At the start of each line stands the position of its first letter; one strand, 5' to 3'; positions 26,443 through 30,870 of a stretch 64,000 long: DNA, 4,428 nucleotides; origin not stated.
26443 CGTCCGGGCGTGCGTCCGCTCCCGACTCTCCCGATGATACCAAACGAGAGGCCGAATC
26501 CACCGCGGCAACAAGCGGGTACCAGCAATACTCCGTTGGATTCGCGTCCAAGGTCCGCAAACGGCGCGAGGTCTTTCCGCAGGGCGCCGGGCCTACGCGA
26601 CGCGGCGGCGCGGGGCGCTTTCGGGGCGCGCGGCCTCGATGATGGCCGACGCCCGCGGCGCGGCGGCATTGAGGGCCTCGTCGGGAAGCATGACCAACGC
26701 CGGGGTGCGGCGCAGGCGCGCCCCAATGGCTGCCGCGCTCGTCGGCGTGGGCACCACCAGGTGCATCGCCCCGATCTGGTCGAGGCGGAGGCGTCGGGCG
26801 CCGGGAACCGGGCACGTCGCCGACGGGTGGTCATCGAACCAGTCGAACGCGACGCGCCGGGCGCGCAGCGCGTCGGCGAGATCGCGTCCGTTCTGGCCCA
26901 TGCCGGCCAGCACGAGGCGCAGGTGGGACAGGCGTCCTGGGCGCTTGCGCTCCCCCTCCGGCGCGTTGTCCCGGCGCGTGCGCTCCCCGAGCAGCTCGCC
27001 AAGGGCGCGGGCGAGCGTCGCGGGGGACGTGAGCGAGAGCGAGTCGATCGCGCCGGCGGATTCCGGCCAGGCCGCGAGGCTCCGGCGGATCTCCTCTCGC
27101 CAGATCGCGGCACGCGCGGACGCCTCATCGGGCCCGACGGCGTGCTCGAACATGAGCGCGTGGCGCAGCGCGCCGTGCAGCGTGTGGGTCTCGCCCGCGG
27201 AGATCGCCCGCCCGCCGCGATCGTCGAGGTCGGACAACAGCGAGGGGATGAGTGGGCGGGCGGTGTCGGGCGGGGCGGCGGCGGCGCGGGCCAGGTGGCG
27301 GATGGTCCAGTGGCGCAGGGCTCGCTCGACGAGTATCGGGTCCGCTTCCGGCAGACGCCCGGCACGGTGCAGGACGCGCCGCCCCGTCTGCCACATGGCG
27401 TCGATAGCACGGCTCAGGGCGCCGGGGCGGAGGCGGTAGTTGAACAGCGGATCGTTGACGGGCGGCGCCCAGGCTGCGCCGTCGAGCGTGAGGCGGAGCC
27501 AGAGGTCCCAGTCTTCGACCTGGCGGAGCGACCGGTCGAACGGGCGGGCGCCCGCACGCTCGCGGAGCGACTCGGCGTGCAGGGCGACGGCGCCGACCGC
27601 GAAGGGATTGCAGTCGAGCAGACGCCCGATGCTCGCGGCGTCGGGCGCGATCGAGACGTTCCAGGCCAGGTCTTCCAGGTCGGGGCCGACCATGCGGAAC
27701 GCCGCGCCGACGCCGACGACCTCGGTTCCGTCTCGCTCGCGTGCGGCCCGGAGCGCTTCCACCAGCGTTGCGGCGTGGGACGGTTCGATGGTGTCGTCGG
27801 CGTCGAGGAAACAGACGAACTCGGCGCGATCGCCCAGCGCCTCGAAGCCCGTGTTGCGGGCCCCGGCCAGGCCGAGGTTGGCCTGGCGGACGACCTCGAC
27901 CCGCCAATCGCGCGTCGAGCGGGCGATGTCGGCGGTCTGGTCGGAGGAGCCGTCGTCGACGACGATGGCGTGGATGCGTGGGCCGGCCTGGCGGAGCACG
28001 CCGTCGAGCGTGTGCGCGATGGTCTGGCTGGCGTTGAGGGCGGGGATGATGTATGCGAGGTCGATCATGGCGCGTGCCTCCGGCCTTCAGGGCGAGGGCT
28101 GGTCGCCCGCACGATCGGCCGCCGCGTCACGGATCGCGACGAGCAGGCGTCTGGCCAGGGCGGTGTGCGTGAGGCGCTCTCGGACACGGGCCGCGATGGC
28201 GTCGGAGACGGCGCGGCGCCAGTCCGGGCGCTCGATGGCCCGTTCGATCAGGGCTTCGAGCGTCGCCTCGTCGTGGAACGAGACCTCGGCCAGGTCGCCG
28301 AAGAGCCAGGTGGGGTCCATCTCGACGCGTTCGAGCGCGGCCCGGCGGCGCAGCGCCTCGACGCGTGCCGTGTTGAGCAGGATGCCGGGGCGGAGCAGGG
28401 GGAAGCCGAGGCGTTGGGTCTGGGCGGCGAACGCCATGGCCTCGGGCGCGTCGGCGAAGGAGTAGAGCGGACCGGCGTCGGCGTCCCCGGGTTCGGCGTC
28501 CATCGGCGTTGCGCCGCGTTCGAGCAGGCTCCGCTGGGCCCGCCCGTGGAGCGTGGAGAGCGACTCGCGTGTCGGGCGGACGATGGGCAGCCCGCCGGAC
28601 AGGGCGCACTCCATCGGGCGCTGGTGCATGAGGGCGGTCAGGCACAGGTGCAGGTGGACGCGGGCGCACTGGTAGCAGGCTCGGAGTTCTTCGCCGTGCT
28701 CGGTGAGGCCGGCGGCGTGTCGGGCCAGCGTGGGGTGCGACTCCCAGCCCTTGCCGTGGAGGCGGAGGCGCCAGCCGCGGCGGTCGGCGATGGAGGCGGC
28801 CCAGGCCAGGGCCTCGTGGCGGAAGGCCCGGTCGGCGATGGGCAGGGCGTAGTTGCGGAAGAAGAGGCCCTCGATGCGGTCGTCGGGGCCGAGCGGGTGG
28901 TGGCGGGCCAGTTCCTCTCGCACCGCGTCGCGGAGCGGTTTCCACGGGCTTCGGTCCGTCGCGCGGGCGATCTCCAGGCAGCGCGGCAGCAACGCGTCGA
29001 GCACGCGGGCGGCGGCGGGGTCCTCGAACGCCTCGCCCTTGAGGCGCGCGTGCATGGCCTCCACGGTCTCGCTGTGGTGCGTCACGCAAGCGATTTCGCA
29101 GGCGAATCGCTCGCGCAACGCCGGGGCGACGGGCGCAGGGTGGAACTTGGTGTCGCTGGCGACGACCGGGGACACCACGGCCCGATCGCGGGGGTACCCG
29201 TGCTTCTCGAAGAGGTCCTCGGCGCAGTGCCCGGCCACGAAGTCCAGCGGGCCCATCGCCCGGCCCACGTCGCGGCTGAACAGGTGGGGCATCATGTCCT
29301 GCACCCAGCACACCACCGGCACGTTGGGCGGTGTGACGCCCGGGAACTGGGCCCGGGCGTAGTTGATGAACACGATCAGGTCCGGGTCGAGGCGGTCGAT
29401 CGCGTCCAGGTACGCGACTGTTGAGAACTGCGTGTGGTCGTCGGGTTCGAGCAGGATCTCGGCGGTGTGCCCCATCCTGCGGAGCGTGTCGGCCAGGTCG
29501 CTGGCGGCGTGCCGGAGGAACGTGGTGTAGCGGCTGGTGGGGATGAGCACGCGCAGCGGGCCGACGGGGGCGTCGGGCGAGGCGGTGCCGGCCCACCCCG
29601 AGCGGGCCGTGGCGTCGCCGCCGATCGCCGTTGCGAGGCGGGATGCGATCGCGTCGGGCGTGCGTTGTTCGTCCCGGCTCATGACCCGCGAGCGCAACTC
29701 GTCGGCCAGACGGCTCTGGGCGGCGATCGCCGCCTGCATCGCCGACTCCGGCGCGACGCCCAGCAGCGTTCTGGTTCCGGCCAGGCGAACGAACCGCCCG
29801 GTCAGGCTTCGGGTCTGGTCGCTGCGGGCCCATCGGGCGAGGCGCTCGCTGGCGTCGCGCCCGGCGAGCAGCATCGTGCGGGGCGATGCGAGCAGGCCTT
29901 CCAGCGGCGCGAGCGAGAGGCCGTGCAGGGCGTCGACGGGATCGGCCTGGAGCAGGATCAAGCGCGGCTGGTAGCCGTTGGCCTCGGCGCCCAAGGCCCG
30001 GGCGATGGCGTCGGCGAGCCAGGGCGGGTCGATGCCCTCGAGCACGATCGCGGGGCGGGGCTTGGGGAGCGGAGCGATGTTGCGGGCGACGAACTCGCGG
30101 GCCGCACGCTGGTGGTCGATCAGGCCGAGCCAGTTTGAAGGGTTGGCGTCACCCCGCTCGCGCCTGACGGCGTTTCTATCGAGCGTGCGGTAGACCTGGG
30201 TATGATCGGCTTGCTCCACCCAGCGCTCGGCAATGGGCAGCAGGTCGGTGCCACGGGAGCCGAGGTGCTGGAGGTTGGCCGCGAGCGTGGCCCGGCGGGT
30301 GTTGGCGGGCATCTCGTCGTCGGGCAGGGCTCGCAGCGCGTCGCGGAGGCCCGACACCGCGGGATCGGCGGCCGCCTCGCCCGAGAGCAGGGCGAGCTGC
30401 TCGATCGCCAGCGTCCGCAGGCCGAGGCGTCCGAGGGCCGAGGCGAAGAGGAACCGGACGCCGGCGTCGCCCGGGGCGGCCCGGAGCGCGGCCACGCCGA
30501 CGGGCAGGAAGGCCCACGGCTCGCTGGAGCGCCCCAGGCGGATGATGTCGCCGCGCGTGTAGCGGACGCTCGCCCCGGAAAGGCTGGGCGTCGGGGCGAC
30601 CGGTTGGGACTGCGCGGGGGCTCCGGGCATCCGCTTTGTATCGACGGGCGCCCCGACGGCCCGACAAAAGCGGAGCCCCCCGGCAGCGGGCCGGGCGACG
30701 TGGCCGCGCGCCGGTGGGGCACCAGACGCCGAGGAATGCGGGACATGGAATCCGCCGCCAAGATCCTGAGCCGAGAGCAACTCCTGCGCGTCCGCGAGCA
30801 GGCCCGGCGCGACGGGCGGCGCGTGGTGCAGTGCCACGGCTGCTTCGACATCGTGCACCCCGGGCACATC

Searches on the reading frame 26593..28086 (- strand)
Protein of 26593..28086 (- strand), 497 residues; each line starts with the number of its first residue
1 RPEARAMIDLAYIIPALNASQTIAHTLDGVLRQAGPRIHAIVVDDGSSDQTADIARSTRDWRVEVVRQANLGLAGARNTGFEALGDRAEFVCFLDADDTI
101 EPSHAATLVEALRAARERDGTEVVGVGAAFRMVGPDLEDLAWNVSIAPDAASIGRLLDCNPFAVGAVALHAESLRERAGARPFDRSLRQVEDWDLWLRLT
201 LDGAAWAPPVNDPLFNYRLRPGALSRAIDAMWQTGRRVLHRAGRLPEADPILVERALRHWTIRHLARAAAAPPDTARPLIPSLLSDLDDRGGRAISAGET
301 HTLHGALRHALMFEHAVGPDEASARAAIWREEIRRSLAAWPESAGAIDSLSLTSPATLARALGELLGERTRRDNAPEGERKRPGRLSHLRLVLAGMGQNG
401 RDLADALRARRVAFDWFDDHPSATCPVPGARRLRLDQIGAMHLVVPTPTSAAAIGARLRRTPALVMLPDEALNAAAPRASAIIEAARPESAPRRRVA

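Call 7: search_protein_families(library=pfam, proteins=[window:26593-28086:-], max_evalue=0.001)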
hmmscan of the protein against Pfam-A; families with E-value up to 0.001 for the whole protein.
window:26593-28086:- (497 aa): 3 families
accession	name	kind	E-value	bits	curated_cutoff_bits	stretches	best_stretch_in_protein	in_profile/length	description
PF00535.33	Glycos_transf_2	-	3.7e-25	89.2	23.3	1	13-114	3-105/168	Glycosyl transferase family 2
PF13641.12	Glyco_tranf_2_3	-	1.6e-08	35.3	27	1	10-125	3-120/230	Glycosyltransferase like family 2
PF10111.15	Glyco_tranf_2_2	-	3e-08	33.9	27.3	1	13-107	3-101/276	Glycosyltransferase like family 2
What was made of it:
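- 26593..28068 (-): Second GT2 glycosyltransferase, 491 aa. Pfam Glycos_transf_2, 89 bits (call 7).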

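Call 19: search_protein_families(library=ncbifam, proteins=[window:26593-28086:-], max_evalue=0.001)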
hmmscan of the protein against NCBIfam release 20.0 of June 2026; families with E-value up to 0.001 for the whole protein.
window:26593-28086:- (497 aa): 20 families
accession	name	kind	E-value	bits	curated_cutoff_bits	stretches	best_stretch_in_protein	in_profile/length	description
NF007482.0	PRK10073.1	equivalog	1e-15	57.6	423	1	9-110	7-108/334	glycosyltransferase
NF047683.1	TeichurnBiosyTuaG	equivalog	6.6e-14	52.2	400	1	11-226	9-212/252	teichuronic acid biosynthesis protein TuaG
TIGR03965.1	mycofact_glyco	equivalog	1e-13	51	280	1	9-204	75-268/467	mycofactocin biosynthesis glycosyltransferase MftF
NF041875.1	EPS_EpsD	equivalog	6.5e-13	48.8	370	1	12-279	3-270/325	exopolysaccharide biosynthesis glycosyltransferase EpsD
TIGR03937.1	PgaC_IcaA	equivalog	5.7e-11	42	422.3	1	9-114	46-152/407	poly-beta-1,6-N-acetyl-D-glucosamine synthase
TIGR04283.1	glyco_like_mftF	equivalog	2.7e-10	40.2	182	1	12-117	3-102/221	TIGR04283 family arsenosugar biosynthesis glycosyltransferase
TIGR03469.1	HpnB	hypoth_equivalog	9.4e-09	34.8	379.25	1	8-114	44-162/386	hopene-associated glycosyltransferase HpnB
NF053739.1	GlytfEpsEBac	equivalog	1.2e-08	34.3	450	1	13-203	6-189/265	glycosyltransferase EpsE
TIGR04182.1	glyco_TIGR04182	equivalog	2e-08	34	325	1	11-116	3-101/293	S-layer glycoprotein N-glycosyltransferase AglJ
NF045692.1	OglycostaseCruG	equivalog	7.2e-08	31.8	600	1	6-114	39-154/386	2'-O-glycosyltransferase CruG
NF050050.1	ProtGlycPglI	equivalog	2.5e-06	27.1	500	1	10-111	4-107/306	GalNAc(5)-diNAcBac-PP-undecaprenol beta-1,3-glucosyltransferase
NF050113.1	gal_furan_GlfT1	equivalog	5e-06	26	330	1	18-126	9-116/290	galactofuranosyltransferase GlfT1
NF058614.1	PPMAGASynPpgS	equivalog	6.1e-06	25.8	370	1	12-114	4-103/226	polyprenyl-phospho-N-acetylgalactosaminyl synthase PpgS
NF038302.1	EPS_HpsE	equivalog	1.4e-05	24.3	300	1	8-103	1-102/307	hormogonium polysaccharide biosynthesis glycosyltransferase HpsE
NF053846.1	glyco_with_XrtP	equivalog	6.5e-05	21.8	520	1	11-103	44-149/440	XrtP-associated glycosyltransferase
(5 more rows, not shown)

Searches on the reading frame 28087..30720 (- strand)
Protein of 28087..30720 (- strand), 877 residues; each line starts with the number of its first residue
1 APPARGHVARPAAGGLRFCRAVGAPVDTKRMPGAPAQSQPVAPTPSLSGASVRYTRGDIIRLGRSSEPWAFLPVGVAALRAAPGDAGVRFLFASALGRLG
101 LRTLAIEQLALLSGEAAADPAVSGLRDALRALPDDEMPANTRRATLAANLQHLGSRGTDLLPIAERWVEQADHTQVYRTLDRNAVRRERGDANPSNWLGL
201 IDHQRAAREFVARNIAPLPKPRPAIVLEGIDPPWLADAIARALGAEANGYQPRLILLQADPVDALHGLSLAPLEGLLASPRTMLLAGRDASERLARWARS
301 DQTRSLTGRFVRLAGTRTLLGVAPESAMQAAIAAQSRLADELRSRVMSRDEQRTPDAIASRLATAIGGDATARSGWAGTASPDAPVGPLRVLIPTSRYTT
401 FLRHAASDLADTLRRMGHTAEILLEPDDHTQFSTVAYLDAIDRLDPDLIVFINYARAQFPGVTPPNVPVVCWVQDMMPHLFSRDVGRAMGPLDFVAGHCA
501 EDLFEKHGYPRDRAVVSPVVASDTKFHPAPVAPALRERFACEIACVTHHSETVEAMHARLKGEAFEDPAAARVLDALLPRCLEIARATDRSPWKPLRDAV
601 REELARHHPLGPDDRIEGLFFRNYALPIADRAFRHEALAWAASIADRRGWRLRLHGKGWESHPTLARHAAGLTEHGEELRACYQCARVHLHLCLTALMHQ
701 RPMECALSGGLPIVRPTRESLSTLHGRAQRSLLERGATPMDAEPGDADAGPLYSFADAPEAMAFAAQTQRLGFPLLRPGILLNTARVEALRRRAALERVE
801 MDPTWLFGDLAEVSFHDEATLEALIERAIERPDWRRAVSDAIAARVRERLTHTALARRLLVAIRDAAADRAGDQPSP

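Call 7: search_protein_families(library=pfam, proteins=[window:28087-30720:-], max_evalue=0.001)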
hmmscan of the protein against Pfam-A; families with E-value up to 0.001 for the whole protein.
window:28087-30720:- (877 aa): 1 family
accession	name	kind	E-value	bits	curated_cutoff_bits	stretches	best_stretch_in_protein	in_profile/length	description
PF13524.12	Glyco_trans_1_2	-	6.5e-06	26.6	25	0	642-720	7-84/144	Glycosyl transferase-like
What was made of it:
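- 28087..30630 (-): Divergently transcribed 847-aa protein with a weak Glyco_trans_1_2 match; 105-nt intergenic gap to the permuted gene. Pfam hit at E 6.5e-6 (call 7).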

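Call 19: search_protein_families(library=ncbifam, proteins=[window:28087-30720:-], max_evalue=0.001)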
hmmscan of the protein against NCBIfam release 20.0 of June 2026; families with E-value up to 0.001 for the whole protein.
window:28087-30720:- (877 aa): 0 families

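Call 77: search_solved_structures(query=window:28087-30630:-, max_evalue=0.1)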
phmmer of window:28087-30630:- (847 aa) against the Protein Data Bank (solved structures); distinct sequences matched with E-value up to 0.1: 0.
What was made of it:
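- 28087..30630 (-): No match among solved structures (call 77).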
